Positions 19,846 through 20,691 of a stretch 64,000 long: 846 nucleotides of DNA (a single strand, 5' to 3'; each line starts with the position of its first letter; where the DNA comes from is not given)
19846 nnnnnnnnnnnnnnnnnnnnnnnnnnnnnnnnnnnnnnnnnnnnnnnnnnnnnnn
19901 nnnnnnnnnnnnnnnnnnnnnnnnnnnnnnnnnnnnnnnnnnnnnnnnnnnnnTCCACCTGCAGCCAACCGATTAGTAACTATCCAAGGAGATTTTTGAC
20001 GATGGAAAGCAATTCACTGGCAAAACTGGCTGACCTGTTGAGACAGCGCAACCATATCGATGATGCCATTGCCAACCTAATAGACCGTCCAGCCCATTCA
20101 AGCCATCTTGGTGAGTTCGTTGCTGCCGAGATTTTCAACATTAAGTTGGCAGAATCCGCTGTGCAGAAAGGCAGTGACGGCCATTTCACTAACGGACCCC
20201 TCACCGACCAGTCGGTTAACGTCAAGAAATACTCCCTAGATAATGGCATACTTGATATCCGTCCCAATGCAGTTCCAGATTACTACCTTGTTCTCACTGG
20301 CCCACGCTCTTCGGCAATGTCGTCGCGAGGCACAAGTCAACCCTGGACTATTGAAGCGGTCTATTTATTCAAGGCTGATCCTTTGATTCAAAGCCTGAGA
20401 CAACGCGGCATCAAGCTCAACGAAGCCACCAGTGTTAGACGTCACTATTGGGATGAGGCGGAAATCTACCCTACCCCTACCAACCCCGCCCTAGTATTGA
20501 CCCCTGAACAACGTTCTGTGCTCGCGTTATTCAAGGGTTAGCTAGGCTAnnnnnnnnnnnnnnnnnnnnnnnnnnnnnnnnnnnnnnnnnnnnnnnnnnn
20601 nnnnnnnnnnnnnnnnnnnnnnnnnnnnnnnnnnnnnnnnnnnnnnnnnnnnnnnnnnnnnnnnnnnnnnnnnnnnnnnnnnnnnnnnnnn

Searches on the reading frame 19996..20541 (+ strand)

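Call 73: search_protein_families(library=pfam, proteins=[window:19996-20541:+], max_evalue=0.001)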
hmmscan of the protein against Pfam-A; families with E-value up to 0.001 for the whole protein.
window:19996-20541:+ (181 aa): 1 family
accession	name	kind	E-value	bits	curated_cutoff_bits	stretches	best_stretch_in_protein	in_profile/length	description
PF22522.2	DUF6998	-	0.00065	20.1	27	1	38-102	29-84/136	Family of unknown function (DUF6998)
